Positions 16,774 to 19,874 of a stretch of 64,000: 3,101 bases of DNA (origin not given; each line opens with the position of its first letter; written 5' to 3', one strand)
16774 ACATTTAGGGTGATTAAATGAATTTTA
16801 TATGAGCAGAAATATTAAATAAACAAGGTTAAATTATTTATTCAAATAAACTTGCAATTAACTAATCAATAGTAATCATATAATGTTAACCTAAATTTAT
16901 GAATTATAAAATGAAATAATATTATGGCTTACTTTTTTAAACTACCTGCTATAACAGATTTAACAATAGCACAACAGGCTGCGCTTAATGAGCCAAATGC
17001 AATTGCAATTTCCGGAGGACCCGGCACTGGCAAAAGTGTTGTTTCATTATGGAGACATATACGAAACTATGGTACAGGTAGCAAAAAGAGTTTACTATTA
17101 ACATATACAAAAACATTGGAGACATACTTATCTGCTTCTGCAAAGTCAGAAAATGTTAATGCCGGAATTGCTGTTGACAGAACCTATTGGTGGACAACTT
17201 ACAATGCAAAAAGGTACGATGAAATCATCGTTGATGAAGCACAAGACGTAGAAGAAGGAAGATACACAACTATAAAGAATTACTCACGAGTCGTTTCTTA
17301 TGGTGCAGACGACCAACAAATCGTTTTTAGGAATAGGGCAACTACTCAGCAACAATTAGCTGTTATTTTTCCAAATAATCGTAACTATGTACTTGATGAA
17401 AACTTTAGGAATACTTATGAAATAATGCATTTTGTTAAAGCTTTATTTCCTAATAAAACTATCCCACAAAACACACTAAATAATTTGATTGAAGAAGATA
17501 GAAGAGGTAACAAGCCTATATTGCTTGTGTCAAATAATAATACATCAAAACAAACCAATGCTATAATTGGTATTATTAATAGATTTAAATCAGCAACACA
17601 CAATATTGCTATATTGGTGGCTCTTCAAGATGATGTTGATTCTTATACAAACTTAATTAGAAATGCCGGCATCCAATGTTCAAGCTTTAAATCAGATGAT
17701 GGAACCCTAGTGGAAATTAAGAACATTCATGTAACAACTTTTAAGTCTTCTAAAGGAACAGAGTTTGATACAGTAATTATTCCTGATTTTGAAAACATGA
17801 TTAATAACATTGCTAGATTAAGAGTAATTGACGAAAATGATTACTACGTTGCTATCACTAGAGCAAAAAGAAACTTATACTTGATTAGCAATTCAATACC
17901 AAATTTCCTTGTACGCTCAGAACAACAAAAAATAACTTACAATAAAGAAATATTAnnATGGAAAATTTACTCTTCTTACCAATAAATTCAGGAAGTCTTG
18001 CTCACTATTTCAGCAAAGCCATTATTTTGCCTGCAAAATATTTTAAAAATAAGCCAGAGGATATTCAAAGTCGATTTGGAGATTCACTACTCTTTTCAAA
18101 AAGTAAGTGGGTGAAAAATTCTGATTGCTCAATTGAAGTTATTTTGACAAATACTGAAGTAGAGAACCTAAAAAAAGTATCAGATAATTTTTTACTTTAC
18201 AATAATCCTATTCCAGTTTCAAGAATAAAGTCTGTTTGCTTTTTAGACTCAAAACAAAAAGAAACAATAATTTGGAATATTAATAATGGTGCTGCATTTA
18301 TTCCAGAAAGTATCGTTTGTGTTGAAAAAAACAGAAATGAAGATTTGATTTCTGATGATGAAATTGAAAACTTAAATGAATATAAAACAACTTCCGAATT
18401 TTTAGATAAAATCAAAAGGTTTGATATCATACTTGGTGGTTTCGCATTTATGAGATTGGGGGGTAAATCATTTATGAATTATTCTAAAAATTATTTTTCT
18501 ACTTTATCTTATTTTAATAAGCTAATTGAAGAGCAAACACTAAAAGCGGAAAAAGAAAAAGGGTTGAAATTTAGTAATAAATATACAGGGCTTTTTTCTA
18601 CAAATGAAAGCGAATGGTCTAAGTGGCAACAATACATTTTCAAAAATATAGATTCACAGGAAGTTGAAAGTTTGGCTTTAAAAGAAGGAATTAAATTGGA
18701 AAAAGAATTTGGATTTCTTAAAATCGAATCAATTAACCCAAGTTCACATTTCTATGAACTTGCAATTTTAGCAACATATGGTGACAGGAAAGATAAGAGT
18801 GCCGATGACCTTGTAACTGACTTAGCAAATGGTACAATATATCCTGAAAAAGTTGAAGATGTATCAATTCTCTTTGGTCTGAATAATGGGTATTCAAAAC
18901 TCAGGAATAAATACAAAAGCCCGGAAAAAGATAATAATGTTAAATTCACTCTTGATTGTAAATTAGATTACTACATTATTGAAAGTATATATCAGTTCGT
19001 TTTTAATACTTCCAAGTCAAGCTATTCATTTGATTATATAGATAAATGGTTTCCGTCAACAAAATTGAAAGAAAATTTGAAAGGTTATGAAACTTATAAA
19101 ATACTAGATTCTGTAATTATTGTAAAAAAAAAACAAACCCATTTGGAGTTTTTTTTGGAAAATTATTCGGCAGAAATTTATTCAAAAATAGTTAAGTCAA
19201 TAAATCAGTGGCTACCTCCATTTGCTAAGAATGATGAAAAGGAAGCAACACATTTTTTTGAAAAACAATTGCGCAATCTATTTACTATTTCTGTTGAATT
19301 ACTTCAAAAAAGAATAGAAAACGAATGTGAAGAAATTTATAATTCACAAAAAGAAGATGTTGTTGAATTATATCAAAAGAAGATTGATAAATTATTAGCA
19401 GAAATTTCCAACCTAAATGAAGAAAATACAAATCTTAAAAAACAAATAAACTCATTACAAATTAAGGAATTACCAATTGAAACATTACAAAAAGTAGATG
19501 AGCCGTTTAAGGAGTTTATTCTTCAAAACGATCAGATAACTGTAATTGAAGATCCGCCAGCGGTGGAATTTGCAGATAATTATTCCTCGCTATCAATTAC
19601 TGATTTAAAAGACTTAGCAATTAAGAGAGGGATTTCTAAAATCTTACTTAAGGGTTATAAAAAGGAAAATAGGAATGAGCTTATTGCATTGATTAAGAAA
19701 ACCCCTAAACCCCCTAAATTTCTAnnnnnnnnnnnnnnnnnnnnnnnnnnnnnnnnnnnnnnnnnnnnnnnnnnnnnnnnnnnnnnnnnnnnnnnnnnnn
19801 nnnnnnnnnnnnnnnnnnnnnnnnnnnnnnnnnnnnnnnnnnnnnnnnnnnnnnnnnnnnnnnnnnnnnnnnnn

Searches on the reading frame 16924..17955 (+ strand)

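Call 47: search_protein_families(library=padloc, proteins=[window:16924-17955:+], max_evalue=0.00001)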
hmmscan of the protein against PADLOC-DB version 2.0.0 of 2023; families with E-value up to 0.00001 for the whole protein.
window:16924-17955:+ (344 aa): 22 families
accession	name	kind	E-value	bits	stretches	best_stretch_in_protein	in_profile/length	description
PDLC02372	Nhi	-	1.4e-15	54.9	1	21-186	196-353/470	-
PDLC01087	C3a187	-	1.5e-15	55.1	1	96-322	318-543/559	NERD+UvrD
PDLC02350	AbiO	-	3.3e-15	53.8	1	21-183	191-347/468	AbiO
PDLC03813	RTasNERD-Hel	-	7.8e-15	52.9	1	10-322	207-511/519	DRT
PDLC00117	GajB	-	1.1e-12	45.2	1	266-324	513-576/604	UrvD helicase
PDLC00122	GajB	-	3.6e-12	44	1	267-324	422-474/502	UrvD helicase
PDLC00136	GajB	-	1.3e-11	42.1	1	95-233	204-342/570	UrvD helicase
PDLC00132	GajB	-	2.4e-11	41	1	95-182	212-306/625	UrvD helicase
PDLC00104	GajB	-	1e-10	39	0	265-323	501-564/574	UrvD helicase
PDLC00123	GajB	-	3.6e-10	37.1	0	266-324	440-509/540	UrvD helicase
PDLC03802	RTasHel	-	4.7e-10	36.9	0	257-323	603-652/675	DRT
PDLC00127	GajB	-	1.9e-09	34.6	1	263-324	501-568/594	UrvD helicase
PDLC00112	GajB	-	4.7e-09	33.4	1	95-216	209-329/581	UrvD helicase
PDLC00141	GajB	-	1.2e-08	31.8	0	79-144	148-215/572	UrvD helicase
PDLC00148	GajB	-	1.9e-08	31.7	1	96-321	148-352/369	UrvD helicase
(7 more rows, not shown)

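Call 48: search_protein_families(library=pfam, proteins=[window:16924-17955:+], max_evalue=0.00001)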
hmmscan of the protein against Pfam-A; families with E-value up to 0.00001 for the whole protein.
window:16924-17955:+ (344 aa): 5 families
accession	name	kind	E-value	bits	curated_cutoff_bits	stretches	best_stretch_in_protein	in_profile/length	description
PF13361.12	UvrD_C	-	1.5e-12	48.1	25.6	1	261-323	281-348/350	UvrD-like helicase C-terminal domain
PF09848.15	SLFN-g3_helicase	-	1.5e-08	34.8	24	1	27-186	4-186/354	Schlafen group 3, DNA/RNA helicase domain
PF01443.25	Viral_helicase1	-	8.6e-08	32.7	21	0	250-321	162-227/228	Viral superfamily 1 RNA helicase core domain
PF13538.12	UvrD_C_2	-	5.3e-06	26.7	27.4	0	268-321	2-52/52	UvrD-like helicase C-terminal domain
PF13087.12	AAA_12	-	6e-06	26.4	27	0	152-324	15-194/195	AAA domain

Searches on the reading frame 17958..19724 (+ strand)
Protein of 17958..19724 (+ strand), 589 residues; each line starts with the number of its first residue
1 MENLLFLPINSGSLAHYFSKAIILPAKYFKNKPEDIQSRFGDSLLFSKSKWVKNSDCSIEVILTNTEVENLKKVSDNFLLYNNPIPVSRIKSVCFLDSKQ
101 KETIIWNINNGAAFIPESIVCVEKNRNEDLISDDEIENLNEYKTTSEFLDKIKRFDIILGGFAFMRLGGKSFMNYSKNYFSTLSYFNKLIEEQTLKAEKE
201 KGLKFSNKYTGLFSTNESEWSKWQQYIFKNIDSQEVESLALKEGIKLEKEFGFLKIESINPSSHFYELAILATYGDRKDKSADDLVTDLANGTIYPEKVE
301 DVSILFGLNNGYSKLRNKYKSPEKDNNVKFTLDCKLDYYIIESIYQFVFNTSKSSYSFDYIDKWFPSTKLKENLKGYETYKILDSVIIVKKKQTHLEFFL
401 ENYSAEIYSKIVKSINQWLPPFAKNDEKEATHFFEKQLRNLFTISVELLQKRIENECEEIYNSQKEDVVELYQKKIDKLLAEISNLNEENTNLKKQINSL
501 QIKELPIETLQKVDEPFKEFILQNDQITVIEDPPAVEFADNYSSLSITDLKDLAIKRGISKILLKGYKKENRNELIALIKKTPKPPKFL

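Call 47: search_protein_families(library=padloc, proteins=[window:17958-19724:+], max_evalue=0.00001)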
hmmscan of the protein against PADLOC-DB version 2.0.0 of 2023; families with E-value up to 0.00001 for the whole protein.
window:17958-19724:+ (589 aa): 0 families

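Call 48: search_protein_families(library=pfam, proteins=[window:17958-19724:+], max_evalue=0.00001)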
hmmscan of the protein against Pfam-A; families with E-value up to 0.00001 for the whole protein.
window:17958-19724:+ (589 aa): 2 families
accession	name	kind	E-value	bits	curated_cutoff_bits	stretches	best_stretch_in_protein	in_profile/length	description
PF22546.2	2CompART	-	3.5e-32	111.6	27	1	5-120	2-118/120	2-Component system ADP-ribosyltransferase domain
PF22545.2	2CompARG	-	6.2e-21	75.7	27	1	150-320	4-170/170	2-Component system ADP-ribose glycohydrolase domain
